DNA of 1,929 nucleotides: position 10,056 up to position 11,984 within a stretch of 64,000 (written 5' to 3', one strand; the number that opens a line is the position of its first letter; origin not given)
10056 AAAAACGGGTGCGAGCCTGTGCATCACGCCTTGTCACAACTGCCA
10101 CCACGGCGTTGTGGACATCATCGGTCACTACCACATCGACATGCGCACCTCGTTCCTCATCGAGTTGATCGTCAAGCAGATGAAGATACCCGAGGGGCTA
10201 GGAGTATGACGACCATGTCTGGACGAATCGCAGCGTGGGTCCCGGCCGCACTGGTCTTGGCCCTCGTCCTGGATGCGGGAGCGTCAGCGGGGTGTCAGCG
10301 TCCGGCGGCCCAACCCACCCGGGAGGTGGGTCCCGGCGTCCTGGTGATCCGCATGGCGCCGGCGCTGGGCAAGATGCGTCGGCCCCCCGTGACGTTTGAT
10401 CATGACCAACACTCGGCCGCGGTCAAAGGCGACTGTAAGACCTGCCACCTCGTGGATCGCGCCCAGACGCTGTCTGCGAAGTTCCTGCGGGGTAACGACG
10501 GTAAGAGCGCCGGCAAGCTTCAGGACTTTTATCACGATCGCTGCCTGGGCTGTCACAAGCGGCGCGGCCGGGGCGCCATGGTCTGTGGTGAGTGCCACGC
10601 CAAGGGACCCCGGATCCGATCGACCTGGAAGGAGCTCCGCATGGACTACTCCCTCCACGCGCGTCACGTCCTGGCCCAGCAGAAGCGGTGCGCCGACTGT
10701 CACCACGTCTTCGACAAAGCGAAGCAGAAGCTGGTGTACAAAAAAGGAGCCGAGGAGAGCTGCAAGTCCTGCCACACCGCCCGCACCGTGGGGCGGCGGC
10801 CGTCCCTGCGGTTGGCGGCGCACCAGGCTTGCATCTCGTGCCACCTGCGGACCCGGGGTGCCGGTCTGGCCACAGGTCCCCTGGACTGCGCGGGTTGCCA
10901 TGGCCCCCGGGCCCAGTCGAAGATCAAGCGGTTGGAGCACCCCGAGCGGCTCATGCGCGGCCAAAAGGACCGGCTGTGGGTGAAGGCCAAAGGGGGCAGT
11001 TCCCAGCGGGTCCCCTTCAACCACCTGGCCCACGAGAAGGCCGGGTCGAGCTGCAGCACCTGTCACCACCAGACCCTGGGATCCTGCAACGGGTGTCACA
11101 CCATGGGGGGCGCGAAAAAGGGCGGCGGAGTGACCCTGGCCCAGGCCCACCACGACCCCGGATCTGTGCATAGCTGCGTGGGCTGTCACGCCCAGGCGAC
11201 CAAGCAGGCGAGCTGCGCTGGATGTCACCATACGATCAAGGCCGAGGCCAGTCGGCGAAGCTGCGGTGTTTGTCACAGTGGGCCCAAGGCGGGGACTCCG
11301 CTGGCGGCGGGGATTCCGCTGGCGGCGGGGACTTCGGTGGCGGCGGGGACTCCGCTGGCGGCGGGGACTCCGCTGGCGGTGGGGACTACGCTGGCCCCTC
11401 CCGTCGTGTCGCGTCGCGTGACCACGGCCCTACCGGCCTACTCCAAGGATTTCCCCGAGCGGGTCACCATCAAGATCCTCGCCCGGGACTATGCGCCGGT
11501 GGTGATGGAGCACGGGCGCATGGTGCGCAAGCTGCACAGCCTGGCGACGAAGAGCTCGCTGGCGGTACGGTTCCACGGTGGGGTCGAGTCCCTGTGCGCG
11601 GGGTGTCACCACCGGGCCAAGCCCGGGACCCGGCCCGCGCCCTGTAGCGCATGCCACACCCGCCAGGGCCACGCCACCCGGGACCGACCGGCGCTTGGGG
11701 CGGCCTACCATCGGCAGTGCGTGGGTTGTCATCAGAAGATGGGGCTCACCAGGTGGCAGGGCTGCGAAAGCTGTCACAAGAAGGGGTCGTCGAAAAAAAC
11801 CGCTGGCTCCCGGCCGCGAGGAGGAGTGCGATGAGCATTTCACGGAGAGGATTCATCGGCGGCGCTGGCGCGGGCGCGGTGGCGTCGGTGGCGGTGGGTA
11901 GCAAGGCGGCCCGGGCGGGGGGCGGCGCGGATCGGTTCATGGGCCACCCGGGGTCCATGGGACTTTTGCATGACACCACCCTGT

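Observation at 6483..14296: Complete Hmc-type transmembrane electron-transfer complex (16-heme cytochrome + FeS + NrfD + NarI-like + HdrD-like + 40-aa peptide) in a myxobacterium-like genome, with permuted gene order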

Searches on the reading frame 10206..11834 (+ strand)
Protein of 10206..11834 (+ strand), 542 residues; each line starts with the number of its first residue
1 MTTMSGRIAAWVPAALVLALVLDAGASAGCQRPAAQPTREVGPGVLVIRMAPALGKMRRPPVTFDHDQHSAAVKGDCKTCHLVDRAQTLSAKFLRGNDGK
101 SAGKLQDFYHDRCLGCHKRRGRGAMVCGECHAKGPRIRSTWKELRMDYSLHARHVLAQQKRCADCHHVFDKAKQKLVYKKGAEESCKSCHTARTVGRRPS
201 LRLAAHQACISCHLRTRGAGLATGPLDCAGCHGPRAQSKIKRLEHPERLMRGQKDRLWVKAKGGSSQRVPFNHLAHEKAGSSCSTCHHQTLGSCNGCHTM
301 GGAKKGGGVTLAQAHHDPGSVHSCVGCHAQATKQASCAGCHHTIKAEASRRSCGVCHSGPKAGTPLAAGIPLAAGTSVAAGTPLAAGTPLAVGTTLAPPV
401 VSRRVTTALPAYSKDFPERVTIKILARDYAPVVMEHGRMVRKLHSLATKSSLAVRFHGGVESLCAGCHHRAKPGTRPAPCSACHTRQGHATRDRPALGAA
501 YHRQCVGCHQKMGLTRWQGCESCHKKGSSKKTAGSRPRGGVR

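Call 5: search_protein_families(library=pfam, proteins=[window:10206-11834:+], max_evalue=0.01)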
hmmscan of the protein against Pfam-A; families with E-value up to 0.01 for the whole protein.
window:10206-11834:+ (542 aa): 4 families
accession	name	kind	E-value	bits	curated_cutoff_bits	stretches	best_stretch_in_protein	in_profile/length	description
PF02085.21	Cytochrom_CIII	-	2.7e-36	124.4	22.9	4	264-334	16-88/101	Class III cytochrome C family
PF14522.11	Cytochrome_C7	-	9.4e-11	41.8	24.8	2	151-213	5-66/67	Cytochrome c7 and related cytochrome c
PF14537.11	Cytochrom_c3_2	-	0.0017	19.2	25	0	68-131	20-78/79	Cytochrome c3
PF09699.15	Paired_CXXCH_1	-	0.0036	17.4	20.6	1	156-192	3-38/41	Doubled CXXCH motif (Paired_CXXCH_1)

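Call 6: search_protein_families(library=ncbifam, proteins=[window:10206-11834:+], max_evalue=0.01)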
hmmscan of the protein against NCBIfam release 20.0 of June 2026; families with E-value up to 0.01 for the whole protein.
window:10206-11834:+ (542 aa): 5 families
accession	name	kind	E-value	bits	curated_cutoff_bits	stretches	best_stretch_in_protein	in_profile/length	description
NF045713.1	CxxCH_16_HmcA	equivalog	1.1e-135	453.3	400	1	9-526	8-540/541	sulfate respiration complex hexadecaheme cytochrome HmcA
NF045784.1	9HemeCytC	equivalog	1.3e-43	149.6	640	1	261-530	56-325/328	nine-heme cytochrome c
NF045722.1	c3_cytochr_TmcA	equivalog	5.3e-28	97.4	114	3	153-232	50-124/125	acidic tetraheme cytochrome c3 TmcA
NF043011.1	CytC7_Geobact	equivalog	1.6e-08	34.9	120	1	61-131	32-88/89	cytochrome c7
TIGR03508.1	decahem_SO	subfamily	0.0014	18.2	192.2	1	76-288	4-197/258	DmsE family decaheme c-type cytochrome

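Call 7: find_encoding_contigs(protein=window:10206-11834:+, flank=10000, max_places=6)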
Protein window:10206-11834:+ (542 aa): 1 contig read that carries it; 1 place shown.
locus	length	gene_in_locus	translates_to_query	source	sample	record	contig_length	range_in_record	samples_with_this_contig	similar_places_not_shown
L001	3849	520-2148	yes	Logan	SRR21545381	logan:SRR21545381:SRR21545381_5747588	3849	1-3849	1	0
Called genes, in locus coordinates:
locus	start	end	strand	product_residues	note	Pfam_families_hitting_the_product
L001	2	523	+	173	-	?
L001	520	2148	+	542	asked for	-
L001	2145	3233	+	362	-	PF12838:Fer4_7 (faint), PF13247:Fer4_11, PF00037:Fer4 (weak), PF12797:Fer4_2 (weak), PF12837:Fer4_6 (weak), PF13187:Fer4_9 (weak), PF13237:Fer4_10 (weak)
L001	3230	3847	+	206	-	?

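Call 9: find_homologous_proteins(query=window:10206-11834:+, max_evalue=1e-10)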
Query window:10206-11834:+ (542 aa): 66 proteins with E <= 1e-10 among 8000 candidates.
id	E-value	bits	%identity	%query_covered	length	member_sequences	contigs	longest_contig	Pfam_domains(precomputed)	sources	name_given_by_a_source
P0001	4.0e-295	998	82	99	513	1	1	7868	PF02085.22,PF14522.12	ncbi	-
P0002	5.6e-268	908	76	99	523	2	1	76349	PF02085.22,PF14522.12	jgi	jgi:Class III cytochrome C family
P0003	6.9e-253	858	74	99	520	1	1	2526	PF09699.16,PF02085.22,PF14522.12,PF22113.2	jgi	-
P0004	2.3e-237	807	69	100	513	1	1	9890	PF02085.22,PF14522.12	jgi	jgi:hypothetical protein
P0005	2.7e-233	793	68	100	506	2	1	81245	PF02085.22,PF14522.12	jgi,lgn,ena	-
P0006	6.6e-217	739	63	98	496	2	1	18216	PF02085.22,PF14522.12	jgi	-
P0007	7.6e-212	723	62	100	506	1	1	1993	PF09699.16,PF02085.22,PF14522.12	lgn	-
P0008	7.8e-199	680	58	100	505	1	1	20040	PF02085.22,PF14522.12,PF22113.2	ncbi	-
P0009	6.1e-155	535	50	98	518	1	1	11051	PF09699.16,PF14537.12,PF02085.22,PF14522.12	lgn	-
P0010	8.8e-125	435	43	94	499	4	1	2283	PF14537.12,PF02085.22,PF14522.12,PF22113.2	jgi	jgi:hypothetical protein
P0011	1.5e-124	435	45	90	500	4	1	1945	PF14537.12,PF02085.22,PF14522.12,PF22113.2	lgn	-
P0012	7.4e-124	432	44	94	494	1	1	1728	PF14537.12,PF02085.22,PF14522.12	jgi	jgi:hypothetical protein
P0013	9.8e-124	432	44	90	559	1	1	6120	PF09699.16,PF14537.12,PF02085.22,PF14522.12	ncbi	-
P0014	1.4e-123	431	43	94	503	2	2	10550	PF14537.12,PF02085.22,PF14522.12,PF22113.2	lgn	-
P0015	2.7e-122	427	42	95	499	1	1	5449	PF14537.12,PF02085.22,PF14522.12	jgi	jgi:hypothetical protein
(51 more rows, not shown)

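Call 11: find_related_loci(query=A1, collection=genome_contigs, flank=10000)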
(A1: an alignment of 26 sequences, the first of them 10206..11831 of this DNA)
Query A1 (542 aa) in genome_contigs; peptide patterns used: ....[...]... (x = any residue, [..] = any of these).
452 stretches matched a pattern; 305 encode a relative of the query (tblastn E <= 1e-3); the best 80 are kept; 79 distinct loci.
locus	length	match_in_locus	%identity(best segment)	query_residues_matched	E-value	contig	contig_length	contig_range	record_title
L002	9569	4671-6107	51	29-537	2e-159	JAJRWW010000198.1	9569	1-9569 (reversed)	MAG: Myxococcota bacterium isolate Dive96_bin2.67 k141_1027826, whole genome shotgun sequence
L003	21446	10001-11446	42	20-524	6e-129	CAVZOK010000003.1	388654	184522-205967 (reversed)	MAG: Candidatus Sulfomarinibacteraceae bacterium isolate MFD03804.bin.2.114 genome assembly, contig: contig_13647, whole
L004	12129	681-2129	41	16-526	4e-126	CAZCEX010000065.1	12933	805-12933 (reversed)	MAG TPA_asm: uncultured Thermoanaerobaculia bacterium isolate SRP155585_co2_217 genome assembly, contig: NODE_3186_lengt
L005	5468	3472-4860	43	39-524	3e-125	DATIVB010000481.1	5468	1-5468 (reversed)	MAG TPA_asm: Chondromyces sp. isolate SMAG_U15996 k141_203870, whole genome shotgun sequence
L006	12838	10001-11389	42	39-524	7e-123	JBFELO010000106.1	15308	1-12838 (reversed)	MAG: Candidatus Sulfomarinibacteraceae bacterium isolate Mix_mud02.2020.12.51 k141_2256406_length_15308_cov_10.9974, who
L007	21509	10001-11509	41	1-532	5e-123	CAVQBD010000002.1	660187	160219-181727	MAG: uncultured Holophagae bacterium isolate MFD09964.bin.1.27 genome assembly, contig: contig_13628, whole genome shotg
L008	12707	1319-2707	43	39-524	5e-123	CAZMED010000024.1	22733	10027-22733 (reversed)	MAG TPA_asm: uncultured Thermoanaerobaculia bacterium isolate binchicken_co176_97 genome assembly, contig: NODE_1161_len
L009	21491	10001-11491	42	4-526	3e-122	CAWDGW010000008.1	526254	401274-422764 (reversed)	MAG: uncultured Holophagae bacterium isolate MFD03804.bin.1.132 genome assembly, contig: contig_46243, whole genome shot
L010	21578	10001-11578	41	6-533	9e-122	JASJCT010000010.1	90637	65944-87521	MAG: Myxococcota bacterium isolate MO_167.B37 MO_167.c_132, whole genome shotgun sequence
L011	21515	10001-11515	41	3-532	1e-121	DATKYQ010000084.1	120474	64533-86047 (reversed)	MAG TPA_asm: Myxococcota bacterium isolate SMAG_U14223 k141_4552247, whole genome shotgun sequence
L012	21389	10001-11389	43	39-524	4e-121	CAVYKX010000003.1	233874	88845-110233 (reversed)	MAG: Candidatus Sulfomarinibacteraceae bacterium isolate MFD03804.bin.2.5 genome assembly, contig: contig_21620, whole g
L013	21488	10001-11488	39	3-524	5e-121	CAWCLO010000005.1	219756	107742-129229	MAG: Candidatus Sulfomarinibacteraceae bacterium isolate MFD03804.bin.1.185 genome assembly, contig: contig_16349, whole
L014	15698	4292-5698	43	34-524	8e-119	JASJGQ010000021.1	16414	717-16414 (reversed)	MAG: Acidobacteriota bacterium isolate ChS5.bin.55 ChesSed_k141_1141446, whole genome shotgun sequence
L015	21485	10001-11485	41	3-525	1e-118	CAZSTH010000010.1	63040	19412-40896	MAG TPA_asm: uncultured Thermoanaerobaculia bacterium isolate SRP141376_co1_322 genome assembly, contig: NODE_1217_lengt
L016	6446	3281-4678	41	39-526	9e-117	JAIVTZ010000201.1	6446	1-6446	MAG: Deltaproteobacteria bacterium isolate HYP3_US_05_8 NODE_1099_length_6446_cov_0.909321, whole genome shotgun sequenc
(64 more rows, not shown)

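Call 32: search_solved_structures(query=window:10206-11831:+, max_evalue=0.001, show_alignments=1)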
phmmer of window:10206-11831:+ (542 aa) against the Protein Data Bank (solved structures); distinct sequences matched with E-value up to 0.001: 10.
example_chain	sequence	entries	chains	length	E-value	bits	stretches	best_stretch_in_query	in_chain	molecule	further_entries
1gws_A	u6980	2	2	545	4.9e-96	325.5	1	27-526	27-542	HIGH-MOLECULAR-WEIGHT CYTOCHROME C | High-molecular-weight cytochrome c precursor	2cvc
1h29_A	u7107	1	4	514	2.3e-95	323.2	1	49-526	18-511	HIGH-MOLECULAR-WEIGHT CYTOCHROME C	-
2e84_A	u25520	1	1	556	1.9e-94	320.3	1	9-526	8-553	High-molecular-weight cytochrome c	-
1z1n_X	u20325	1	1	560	1.4e-76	261.3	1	5-528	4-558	sixteen heme cytochrome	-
1ofw_A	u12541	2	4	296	1.8e-37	132.2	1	261-527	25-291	NINE-HEME CYTOCHROME C | NINE HEME CYTOCHROME C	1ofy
19hc_A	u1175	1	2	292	7.4e-36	126.8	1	261-526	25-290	PROTEIN (NINE-HAEM CYTOCHROME C)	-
1duw_A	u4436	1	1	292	1.4e-35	126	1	261-525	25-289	NONAHEME CYTOCHROME C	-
3cao_A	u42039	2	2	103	3.3e-11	45.5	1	52-133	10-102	CYTOCHROME C3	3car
3h4n_A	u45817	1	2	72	6.4e-10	41.2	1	59-133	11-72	Cytochrome c7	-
3sj4_X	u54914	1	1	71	0.00084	21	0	256-296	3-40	CYTOCHROME C7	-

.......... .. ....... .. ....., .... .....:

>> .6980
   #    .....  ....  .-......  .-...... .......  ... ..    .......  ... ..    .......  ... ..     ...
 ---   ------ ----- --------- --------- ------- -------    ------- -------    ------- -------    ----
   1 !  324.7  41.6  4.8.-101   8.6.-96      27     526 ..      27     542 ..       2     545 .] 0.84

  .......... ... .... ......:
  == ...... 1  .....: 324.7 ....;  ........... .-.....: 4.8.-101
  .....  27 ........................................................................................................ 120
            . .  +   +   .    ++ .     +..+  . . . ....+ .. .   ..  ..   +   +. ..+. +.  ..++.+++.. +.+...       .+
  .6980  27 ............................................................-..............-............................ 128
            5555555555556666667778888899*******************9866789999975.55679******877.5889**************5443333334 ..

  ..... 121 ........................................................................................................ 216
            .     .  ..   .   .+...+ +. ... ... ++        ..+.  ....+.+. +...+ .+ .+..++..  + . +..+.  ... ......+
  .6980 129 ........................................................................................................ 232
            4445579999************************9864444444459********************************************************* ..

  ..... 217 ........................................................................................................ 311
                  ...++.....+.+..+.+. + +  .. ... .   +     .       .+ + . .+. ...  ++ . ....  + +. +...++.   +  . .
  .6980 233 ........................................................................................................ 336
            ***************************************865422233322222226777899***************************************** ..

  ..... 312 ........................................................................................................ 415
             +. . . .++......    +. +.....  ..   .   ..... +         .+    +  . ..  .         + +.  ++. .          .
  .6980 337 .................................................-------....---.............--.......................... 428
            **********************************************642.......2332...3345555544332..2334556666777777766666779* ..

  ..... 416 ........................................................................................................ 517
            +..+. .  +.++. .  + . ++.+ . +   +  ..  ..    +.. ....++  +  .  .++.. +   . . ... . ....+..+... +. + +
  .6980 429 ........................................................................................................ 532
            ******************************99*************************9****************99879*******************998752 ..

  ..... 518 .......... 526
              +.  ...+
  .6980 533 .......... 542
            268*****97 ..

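Call 37: find_encoding_contigs(protein=P0002, flank=10000, max_places=2)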
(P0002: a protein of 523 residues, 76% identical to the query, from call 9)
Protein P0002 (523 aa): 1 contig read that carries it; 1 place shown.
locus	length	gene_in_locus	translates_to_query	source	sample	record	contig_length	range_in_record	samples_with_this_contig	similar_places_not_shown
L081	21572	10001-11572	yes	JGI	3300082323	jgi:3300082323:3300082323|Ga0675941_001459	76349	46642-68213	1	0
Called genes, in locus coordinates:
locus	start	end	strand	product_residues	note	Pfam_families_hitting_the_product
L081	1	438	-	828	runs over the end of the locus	PF01578:Cytochrom_C_asm, PF16327:CcmF_C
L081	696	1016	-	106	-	PF02085:Cytochrom_CIII (weak)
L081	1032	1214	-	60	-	-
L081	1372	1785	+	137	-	PF03100:CcmE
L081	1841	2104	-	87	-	-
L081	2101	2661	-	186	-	PF03918:CcmH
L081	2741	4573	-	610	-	PF11617:Cu-binding_MopE, PF22842:Pel9A-like_beta_helix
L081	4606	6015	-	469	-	PF00989:PAS, PF08448:PAS_4, PF13188:PAS_8 (weak), PF13426:PAS_9, PF00158:Sigma54_activat, PF14532:Sigma54_activ_2, PF25601:AAA_lid_14, PF02954:HTH_8, +3 more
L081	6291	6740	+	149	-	PF12728:HTH_17 (weak)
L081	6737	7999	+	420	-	-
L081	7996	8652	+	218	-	-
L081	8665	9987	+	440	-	PF13183:Fer4_8, PF13534:Fer4_17 (weak), PF02754:CCG (weak)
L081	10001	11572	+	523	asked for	PF02085:Cytochrom_CIII, PF14522:Cytochrome_C7 (faint), PF02085:Cytochrom_CIII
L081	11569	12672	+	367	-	PF12838:Fer4_7 (faint), PF13247:Fer4_11, PF12797:Fer4_2 (weak), PF12837:Fer4_6 (weak), PF13237:Fer4_10 (weak), PF00037:Fer4 (weak), PF13187:Fer4_9 (weak)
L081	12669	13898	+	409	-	PF03916:NrfD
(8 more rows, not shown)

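Call 38: find_encoding_contigs(protein=P0005, flank=10000, max_places=2)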
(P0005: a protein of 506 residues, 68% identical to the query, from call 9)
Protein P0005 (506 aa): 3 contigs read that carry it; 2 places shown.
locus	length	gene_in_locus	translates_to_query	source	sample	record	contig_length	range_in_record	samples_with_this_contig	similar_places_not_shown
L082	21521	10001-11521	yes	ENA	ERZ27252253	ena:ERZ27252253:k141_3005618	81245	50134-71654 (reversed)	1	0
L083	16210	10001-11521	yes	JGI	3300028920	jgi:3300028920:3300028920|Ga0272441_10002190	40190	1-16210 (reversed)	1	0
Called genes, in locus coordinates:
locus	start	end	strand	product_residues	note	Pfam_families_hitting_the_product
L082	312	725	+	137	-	PF03100:CcmE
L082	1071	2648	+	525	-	PF00069:Pkinase, PF07714:PK_Tyr_Ser-Thr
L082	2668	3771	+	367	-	-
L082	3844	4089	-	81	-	-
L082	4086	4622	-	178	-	PF03918:CcmH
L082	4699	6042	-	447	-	PF00989:PAS, PF08448:PAS_4, PF13426:PAS_9, PF00158:Sigma54_activat, PF14532:Sigma54_activ_2, PF07728:AAA_5 (weak), PF25601:AAA_lid_14, PF02954:HTH_8, +2 more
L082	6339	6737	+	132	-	PF12728:HTH_17 (weak)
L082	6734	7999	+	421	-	-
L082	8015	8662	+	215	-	-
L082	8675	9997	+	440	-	PF13183:Fer4_8, PF13534:Fer4_17 (weak), PF02754:CCG (weak)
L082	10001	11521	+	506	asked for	PF02085:Cytochrom_CIII, PF14522:Cytochrome_C7 (weak), PF02085:Cytochrom_CIII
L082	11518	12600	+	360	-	PF13247:Fer4_11, PF12797:Fer4_2 (weak), PF00037:Fer4 (weak), PF12837:Fer4_6 (weak), PF12838:Fer4_7 (weak), PF13187:Fer4_9 (weak), PF13237:Fer4_10 (weak)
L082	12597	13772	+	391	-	PF03916:NrfD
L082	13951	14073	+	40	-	PF28260:DVU_0533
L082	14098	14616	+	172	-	PF00072:Response_reg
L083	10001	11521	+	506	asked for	PF02085:Cytochrom_CIII, PF14522:Cytochrome_C7 (weak), PF02085:Cytochrom_CIII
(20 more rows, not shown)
